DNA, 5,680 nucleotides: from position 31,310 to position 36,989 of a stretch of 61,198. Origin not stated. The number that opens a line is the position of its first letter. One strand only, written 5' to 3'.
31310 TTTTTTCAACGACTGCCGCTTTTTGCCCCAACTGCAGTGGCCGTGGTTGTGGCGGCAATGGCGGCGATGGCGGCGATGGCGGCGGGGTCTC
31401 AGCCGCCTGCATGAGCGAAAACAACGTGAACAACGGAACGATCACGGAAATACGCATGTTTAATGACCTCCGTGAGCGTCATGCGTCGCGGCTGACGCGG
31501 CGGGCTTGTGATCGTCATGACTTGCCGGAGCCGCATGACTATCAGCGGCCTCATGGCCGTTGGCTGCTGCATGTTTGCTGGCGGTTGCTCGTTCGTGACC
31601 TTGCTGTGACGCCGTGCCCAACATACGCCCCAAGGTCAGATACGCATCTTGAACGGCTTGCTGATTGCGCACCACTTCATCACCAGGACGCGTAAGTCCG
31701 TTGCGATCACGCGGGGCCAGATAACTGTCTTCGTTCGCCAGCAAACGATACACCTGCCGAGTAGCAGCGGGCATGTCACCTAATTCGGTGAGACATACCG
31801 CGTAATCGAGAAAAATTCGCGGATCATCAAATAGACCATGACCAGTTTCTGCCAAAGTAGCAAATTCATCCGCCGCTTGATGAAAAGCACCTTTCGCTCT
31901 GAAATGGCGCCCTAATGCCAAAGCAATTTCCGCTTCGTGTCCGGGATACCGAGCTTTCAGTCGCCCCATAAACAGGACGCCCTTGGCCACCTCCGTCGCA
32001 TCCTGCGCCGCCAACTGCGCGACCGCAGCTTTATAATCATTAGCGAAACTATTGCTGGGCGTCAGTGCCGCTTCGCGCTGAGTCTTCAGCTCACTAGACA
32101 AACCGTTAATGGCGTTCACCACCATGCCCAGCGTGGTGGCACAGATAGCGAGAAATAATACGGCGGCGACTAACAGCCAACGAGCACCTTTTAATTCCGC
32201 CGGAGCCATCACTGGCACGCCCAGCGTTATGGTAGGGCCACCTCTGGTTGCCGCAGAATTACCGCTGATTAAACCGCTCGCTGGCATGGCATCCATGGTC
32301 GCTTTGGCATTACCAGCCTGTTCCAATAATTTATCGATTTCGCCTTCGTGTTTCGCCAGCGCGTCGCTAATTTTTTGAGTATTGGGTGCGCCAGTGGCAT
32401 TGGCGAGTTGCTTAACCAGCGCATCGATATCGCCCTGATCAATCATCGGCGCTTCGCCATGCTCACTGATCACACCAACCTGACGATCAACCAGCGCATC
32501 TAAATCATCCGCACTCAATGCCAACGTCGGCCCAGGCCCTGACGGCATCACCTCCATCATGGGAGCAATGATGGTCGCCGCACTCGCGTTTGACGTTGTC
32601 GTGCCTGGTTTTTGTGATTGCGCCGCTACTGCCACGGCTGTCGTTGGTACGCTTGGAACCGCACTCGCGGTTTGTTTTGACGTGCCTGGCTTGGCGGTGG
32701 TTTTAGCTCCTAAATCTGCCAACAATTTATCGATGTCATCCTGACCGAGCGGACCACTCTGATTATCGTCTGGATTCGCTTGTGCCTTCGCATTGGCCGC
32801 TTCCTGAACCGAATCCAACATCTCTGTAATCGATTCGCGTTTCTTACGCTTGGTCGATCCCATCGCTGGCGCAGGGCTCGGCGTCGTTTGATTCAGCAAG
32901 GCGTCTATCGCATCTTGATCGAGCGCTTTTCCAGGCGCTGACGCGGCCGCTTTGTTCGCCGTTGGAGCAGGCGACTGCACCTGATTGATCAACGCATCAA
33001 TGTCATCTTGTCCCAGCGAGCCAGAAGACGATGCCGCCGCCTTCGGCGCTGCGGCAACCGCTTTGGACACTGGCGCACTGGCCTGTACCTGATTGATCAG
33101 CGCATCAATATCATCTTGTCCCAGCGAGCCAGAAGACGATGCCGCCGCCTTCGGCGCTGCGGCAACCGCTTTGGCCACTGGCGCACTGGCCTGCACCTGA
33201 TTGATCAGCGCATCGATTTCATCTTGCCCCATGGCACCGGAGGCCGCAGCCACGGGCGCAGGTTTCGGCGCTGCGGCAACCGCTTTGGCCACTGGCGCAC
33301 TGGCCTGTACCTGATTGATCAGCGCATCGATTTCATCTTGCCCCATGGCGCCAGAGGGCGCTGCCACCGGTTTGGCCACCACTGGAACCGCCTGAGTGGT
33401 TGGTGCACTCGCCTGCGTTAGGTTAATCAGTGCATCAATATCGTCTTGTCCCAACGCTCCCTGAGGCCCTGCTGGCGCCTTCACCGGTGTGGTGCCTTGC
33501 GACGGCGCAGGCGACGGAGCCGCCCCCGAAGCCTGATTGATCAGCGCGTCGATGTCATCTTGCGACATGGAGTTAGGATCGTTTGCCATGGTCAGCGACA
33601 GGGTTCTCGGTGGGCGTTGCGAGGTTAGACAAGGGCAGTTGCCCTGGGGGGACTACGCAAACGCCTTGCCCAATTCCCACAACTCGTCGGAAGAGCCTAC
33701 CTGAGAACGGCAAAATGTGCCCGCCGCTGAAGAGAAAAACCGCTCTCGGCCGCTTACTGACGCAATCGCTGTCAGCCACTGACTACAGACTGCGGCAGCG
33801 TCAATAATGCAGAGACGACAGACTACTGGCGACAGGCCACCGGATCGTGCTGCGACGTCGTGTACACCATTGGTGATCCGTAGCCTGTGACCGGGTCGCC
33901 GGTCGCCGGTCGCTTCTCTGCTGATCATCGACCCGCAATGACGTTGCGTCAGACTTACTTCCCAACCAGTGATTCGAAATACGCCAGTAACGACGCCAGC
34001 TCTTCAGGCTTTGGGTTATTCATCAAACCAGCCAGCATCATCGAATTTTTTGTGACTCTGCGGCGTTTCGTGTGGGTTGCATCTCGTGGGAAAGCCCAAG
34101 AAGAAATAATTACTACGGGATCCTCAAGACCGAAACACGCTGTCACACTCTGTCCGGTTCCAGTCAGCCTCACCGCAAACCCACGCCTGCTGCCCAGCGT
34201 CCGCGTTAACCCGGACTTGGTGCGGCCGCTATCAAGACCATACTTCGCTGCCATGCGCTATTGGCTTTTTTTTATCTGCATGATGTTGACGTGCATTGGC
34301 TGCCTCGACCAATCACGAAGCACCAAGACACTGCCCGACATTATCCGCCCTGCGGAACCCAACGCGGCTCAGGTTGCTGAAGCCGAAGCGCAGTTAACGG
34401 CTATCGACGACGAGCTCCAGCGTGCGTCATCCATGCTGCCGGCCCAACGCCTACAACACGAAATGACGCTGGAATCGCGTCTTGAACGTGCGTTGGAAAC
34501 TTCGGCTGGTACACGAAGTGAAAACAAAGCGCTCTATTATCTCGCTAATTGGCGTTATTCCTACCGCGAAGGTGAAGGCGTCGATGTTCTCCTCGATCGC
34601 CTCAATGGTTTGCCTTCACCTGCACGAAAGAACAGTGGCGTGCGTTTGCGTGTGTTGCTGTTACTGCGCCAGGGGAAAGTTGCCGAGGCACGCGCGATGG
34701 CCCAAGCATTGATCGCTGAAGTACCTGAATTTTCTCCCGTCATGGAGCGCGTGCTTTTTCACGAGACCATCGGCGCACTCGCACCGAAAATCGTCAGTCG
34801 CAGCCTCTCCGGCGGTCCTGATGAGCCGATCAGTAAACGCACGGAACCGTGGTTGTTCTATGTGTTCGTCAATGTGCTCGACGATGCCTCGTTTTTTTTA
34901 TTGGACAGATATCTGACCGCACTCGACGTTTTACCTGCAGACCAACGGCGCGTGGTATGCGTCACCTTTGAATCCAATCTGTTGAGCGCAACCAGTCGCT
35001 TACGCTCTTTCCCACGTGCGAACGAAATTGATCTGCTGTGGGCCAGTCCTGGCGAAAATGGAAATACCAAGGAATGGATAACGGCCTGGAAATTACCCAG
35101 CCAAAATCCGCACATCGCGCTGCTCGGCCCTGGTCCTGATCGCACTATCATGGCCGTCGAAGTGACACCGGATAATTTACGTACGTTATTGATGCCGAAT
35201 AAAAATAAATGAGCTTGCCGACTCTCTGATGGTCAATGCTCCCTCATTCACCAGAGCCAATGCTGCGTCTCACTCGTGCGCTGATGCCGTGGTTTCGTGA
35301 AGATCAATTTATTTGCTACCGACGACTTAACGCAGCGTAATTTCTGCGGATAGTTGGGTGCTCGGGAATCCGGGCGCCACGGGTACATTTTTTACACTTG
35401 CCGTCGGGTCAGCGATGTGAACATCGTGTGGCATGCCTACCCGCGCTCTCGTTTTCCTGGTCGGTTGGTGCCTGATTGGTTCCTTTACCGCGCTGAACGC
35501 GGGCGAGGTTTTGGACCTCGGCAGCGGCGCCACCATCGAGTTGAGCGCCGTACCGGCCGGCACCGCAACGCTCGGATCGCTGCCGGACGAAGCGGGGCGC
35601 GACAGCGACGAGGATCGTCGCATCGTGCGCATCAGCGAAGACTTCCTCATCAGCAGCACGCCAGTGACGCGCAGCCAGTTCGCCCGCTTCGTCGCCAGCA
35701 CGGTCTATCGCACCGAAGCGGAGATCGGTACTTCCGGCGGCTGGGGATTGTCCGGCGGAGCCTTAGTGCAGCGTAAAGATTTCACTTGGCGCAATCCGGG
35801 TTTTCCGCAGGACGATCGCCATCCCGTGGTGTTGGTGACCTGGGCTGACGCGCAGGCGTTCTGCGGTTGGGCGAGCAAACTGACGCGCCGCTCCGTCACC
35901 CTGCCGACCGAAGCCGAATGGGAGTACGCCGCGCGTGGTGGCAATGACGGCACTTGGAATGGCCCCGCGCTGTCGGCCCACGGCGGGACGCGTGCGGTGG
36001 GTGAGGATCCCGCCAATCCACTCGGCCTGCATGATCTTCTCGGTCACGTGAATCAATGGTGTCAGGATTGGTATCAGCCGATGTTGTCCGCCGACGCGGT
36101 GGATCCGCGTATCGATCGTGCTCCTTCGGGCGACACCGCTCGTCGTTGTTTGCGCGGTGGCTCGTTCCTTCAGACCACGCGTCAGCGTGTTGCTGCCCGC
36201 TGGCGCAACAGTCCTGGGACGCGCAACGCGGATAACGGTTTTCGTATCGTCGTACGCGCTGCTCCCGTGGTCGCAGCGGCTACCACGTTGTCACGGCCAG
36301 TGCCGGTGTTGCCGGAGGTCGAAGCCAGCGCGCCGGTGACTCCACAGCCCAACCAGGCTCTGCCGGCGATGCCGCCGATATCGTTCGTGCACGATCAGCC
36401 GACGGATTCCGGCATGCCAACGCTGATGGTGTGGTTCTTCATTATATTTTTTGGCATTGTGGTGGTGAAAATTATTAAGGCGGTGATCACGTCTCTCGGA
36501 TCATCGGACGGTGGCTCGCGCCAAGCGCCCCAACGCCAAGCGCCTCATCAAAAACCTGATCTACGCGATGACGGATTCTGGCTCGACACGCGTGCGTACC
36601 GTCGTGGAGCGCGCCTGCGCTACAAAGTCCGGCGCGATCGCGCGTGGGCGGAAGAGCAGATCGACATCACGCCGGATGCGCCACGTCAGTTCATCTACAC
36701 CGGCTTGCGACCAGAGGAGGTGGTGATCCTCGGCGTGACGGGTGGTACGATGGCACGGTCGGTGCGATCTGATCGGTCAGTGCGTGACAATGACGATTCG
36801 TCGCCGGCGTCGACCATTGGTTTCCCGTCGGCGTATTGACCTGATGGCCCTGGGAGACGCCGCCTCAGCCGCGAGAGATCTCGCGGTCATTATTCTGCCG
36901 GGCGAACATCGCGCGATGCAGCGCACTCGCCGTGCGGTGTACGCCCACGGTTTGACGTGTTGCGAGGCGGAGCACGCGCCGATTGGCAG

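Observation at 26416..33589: Candidate novel system: orphan flagellar-type MotAB stator co-transcribed with periplasmic TPR scaffold proteins and a multi-EIDAL membrane hub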

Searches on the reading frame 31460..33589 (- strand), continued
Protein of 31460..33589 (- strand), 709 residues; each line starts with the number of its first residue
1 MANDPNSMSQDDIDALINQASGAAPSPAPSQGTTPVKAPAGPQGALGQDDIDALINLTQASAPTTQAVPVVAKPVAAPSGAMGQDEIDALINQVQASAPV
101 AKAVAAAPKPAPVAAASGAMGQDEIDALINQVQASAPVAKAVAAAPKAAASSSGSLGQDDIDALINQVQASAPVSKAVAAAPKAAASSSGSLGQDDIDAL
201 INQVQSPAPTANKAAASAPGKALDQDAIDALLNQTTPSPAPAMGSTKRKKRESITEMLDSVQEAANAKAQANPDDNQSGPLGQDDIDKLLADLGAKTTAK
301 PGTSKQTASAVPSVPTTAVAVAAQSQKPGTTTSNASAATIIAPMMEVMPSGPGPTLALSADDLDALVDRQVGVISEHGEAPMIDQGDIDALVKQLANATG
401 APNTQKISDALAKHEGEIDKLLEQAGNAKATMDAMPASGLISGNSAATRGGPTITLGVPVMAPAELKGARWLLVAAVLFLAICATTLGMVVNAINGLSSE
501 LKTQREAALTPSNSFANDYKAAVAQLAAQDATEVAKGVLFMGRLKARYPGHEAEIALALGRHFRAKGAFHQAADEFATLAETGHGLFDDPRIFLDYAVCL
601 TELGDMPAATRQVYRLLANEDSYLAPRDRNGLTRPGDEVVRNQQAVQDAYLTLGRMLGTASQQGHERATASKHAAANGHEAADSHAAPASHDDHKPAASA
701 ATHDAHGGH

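Call 94: find_encoding_contigs(protein=P0037, flank=10000, max_places=1)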
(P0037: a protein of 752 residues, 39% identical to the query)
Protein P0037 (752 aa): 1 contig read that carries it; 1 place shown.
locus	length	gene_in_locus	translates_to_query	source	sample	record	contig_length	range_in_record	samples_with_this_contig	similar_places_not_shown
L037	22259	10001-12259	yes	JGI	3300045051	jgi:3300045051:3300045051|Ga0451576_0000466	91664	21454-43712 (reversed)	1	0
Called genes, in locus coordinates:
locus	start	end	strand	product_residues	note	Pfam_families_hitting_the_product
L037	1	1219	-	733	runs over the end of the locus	-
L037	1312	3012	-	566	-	-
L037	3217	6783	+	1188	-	PF13582:Reprolysin_3 (weak), PF19078:Big_12, PF13584:BatD (faint), PF19078:Big_12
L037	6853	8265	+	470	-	PF02113:Peptidase_S13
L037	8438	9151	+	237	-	PF00072:Response_reg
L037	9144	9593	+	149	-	-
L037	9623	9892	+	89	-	-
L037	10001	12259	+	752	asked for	-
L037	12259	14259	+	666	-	PF07660:STN (weak), PF12895:ANAPC3 (faint), PF14559:TPR_19 (faint), PF13432:TPR_16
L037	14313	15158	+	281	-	-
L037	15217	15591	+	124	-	-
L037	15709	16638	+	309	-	PF12840:HTH_20, PF01022:HTH_5, PF12802:MarR_2, PF01209:Ubie_methyltran, PF13489:Methyltransf_23, PF08241:Methyltransf_11, PF08242:Methyltransf_12, PF13649:Methyltransf_25, +2 more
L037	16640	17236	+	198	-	-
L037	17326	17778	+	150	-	PF01797:Y1_Tnp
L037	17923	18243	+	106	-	-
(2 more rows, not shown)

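Call 95: find_encoding_contigs(protein=P0067, flank=10000, max_places=1)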
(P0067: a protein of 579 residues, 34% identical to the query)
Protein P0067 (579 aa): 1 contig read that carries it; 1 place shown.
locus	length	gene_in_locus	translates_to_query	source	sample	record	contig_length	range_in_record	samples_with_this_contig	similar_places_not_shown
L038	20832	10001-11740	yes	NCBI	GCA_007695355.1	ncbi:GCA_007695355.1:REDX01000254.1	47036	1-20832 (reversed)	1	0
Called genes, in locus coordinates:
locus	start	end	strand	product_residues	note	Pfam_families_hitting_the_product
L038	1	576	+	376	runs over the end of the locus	-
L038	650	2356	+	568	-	-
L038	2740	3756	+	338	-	PF02826:2-Hacid_dh_C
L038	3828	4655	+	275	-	-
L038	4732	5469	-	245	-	PF00702:Hydrolase, PF13344:Hydrolase_6, PF13419:HAD_2 (weak), PF13242:Hydrolase_like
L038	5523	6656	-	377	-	PF03417:AAT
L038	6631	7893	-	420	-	PF04996:AstB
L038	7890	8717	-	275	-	PF00459:Inositol_P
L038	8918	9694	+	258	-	PF00072:Response_reg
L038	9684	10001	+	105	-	-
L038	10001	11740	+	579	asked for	-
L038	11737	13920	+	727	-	PF07660:STN (weak), PF13432:TPR_16 (faint), PF14559:TPR_19 (faint), PF13174:TPR_6 (faint)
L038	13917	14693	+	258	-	-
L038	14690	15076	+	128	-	-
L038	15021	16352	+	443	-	PF00989:PAS, PF08448:PAS_4, PF13188:PAS_8 (faint), PF13426:PAS_9 (weak), PF00512:HisKA, PF02518:HATPase_c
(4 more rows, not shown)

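Call 96: find_encoding_contigs(protein=P0043, flank=10000, max_places=1)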
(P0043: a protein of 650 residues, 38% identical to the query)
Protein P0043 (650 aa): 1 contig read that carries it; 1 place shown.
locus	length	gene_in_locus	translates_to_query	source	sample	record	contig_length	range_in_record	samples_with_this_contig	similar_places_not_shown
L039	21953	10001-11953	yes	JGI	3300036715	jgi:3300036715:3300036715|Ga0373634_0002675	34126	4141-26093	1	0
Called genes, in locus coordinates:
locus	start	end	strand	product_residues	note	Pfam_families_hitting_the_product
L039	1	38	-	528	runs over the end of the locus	PF00924:MS_channel_2nd, PF21082:MS_channel_3rd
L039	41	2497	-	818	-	PF02518:HATPase_c, PF00204:DNA_gyraseB, PF01751:Toprim, PF00986:DNA_gyraseB_C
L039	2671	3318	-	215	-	-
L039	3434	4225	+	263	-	-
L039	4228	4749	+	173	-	PF01978:TrmB (faint), PF12802:MarR_2, PF01022:HTH_5 (faint)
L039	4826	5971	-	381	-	PF00899:ThiF, PF00581:Rhodanese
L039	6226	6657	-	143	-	PF05025:RbsD_FucU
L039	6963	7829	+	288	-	PF08308:PEGA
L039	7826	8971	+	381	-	PF13439:Glyco_transf_4, PF13477:Glyco_trans_4_2, PF13579:Glyco_trans_4_4, PF00534:Glycos_transf_1, PF13692:Glyco_trans_1_4, PF20706:GT4-conflict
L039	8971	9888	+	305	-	-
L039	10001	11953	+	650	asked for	-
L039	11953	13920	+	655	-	PF14559:TPR_19 (faint), PF13174:TPR_6 (faint), PF00515:TPR_1 (faint)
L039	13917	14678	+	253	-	-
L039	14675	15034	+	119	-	-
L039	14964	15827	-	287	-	PF12833:HTH_18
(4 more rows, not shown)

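Call 100: search_protein_families(library=pfam, proteins=[P0388, P0436, P0428, P0421, P0391, P0382, P0430, P0396, P0441, P0429], max_evalue=0.01)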
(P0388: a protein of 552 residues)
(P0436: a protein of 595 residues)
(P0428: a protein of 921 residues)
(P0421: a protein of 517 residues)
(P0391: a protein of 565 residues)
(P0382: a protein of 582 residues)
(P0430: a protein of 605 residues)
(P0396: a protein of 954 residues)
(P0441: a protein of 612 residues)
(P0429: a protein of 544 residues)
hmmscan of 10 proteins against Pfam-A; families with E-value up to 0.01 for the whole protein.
P0388 (552 aa): 1 family
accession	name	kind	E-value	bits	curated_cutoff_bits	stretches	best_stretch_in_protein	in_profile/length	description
PF02491.25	SHS2_FTSA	-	0.0051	17.6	25.4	0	261-279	12-31/79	SHS2 domain inserted in FTSA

P0436 (595 aa): 1 family
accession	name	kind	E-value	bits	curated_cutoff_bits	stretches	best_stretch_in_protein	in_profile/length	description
PF03748.19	FliL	-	0.0016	19.4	24.6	1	502-592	4-100/103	Flagellar basal body-associated protein FliL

P0428 (921 aa): 1 family
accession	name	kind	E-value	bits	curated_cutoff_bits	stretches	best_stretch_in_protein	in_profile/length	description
PF03748.19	FliL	-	1.1e-06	29.6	24.6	1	831-918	8-100/103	Flagellar basal body-associated protein FliL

P0421 (517 aa): 0 families

P0391 (565 aa): 1 family
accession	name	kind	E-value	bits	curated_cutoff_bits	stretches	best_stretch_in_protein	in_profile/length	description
PF03748.19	FliL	-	1.1e-06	29.5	24.6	1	477-560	16-98/103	Flagellar basal body-associated protein FliL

P0382 (582 aa): 2 families
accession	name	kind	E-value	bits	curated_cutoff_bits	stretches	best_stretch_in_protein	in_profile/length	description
PF05812.17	Herpes_BLRF2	-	7e-06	26.6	25.8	0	185-208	63-86/119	Herpesvirus BLRF2 protein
PF13499.12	EF-hand_7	-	2.1e-05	25.2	30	0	152-173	33-54/67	EF-hand domain pair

P0430 (605 aa): 0 families

P0396 (954 aa): 1 family
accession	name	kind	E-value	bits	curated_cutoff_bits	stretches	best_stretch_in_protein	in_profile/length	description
PF03748.19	FliL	-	6.8e-06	27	24.6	1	858-952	2-101/103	Flagellar basal body-associated protein FliL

P0441 (612 aa): 0 families

P0429 (544 aa): 0 families

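Call 102: find_encoding_contigs(protein=P0360, flank=8000, max_places=1)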
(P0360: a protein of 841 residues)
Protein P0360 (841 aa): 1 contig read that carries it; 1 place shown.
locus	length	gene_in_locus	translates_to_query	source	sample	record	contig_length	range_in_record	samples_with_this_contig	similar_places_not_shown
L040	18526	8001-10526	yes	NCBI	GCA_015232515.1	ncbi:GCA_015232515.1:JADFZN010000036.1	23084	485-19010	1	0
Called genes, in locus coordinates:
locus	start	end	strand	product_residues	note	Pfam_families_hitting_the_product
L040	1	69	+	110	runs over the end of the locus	PF04347:FliO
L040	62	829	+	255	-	PF00813:FliP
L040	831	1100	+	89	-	PF01313:Bac_export_3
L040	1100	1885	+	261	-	PF01311:Bac_export_1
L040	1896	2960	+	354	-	PF01312:Bac_export_2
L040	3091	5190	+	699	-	PF00771:FHIPEP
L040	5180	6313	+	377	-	PF00448:SRP54, PF13401:AAA_22 (weak)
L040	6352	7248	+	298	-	PF00142:Fer4_NifH, PF02374:ArsA_ATPase (faint), PF06564:CBP_BcsQ, PF10609:ParA, PF13614:AAA_31, PF01656:CbiA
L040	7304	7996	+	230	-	PF04542:Sigma70_r2, PF04539:Sigma70_r3, PF08281:Sigma70_r4_2 (weak), PF04545:Sigma70_r4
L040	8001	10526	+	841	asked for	-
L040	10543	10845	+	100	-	-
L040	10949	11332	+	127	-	PF19610:DUF6115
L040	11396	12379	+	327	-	PF02120:Flg_hook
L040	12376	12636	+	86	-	PF01312:Bac_export_2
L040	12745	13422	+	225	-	PF22692:LlgE_F_G_D1, PF06429:Flg_bbr_C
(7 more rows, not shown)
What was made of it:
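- One of these FliL-type proteins lies between flhF-flhG-fliA and fliK-flgFG (call 102). The FliL-type multi-EIDAL gene lies directly after flhF-flhG-fliA (call 102).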

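Call 104: find_encoding_contigs(protein=P0355, flank=10000, max_places=1)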
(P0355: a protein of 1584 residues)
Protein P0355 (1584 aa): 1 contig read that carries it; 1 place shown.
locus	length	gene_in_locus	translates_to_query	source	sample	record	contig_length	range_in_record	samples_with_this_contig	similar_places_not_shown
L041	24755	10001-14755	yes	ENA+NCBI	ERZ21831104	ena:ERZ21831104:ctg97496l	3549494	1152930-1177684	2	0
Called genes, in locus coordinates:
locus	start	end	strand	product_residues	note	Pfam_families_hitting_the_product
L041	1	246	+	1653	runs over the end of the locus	PF01839:FG-GAP, PF01839:FG-GAP, PF01839:FG-GAP, PF01839:FG-GAP, PF01839:FG-GAP, PF01839:FG-GAP, PF16403:Bact_surface_Ig-like, PF16403:Bact_surface_Ig-like, +18 more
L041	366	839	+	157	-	-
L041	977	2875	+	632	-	PF02518:HATPase_c (weak), PF13589:HATPase_c_3, PF01119:DNA_mis_repair, PF08676:MutL_C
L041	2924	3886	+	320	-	PF01745:IPT (weak), PF01715:IPPT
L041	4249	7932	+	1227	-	-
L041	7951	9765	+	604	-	PF08448:PAS_4, PF13188:PAS_8 (faint), PF00989:PAS, PF13426:PAS_9, PF02518:HATPase_c, PF00072:Response_reg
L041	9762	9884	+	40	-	-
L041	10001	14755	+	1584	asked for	PF13428:TPR_14 (faint), PF09976:TPR_21 (faint), PF25062:ARM_TT21_N (faint), PF25058:ARM_TT21 (faint), PF07719:TPR_2 (faint), PF13174:TPR_6 (faint), PF13424:TPR_12 (weak), PF13432:TPR_16 (weak), +5 more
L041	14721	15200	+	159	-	-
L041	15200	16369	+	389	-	PF00989:PAS, PF08448:PAS_4 (weak), PF13188:PAS_8, PF13426:PAS_9 (weak), PF00512:HisKA, PF02518:HATPase_c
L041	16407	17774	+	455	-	PF00072:Response_reg, PF00158:Sigma54_activat, PF14532:Sigma54_activ_2, PF07728:AAA_5, PF25601:AAA_lid_14, PF02954:HTH_8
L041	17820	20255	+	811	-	PF25182:NonGDSL, PF00657:Lipase_GDSL, PF13472:Lipase_GDSL_2, PF01120:Alpha_L_fucos, PF00754:F5_F8_type_C, PF22633:F5_F8_type_C_2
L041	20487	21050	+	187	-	PF02698:DUF218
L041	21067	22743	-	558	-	PF03193:RsgA_GTPase (weak), PF00350:Dynamin_N (faint), PF01926:MMR_HSR1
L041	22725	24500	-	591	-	-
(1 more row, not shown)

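Call 107: search_protein_families(library=padloc, proteins=[window:31460-33589:-], max_evalue=0.01)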
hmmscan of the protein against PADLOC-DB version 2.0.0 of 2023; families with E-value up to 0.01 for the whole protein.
window:31460-33589:- (709 aa): 0 families

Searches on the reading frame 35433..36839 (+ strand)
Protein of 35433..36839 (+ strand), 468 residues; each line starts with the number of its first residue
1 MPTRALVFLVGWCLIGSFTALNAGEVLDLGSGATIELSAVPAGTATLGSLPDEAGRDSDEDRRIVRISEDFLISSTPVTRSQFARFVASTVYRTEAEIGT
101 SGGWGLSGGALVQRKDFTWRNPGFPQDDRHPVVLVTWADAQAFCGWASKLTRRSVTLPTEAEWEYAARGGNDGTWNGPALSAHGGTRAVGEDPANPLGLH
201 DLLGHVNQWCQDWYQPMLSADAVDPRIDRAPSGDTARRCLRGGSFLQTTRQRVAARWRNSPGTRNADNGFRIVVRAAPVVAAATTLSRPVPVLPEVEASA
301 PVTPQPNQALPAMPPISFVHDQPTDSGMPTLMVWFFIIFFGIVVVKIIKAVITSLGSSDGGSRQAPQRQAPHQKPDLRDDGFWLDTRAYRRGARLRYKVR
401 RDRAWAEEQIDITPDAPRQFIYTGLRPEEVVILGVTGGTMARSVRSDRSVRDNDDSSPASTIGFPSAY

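Call 7: search_protein_families(library=pfam, proteins=[window:35433-36839:+], max_evalue=0.001)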
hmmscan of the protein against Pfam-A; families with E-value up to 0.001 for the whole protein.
window:35433-36839:+ (468 aa): 1 family
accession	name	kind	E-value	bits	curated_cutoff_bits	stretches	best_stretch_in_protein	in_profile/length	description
PF03781.23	FGE-sulfatase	-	1.3e-47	163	23.3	1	39-273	7-254/255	Sulfatase-modifying factor enzyme 1-like domain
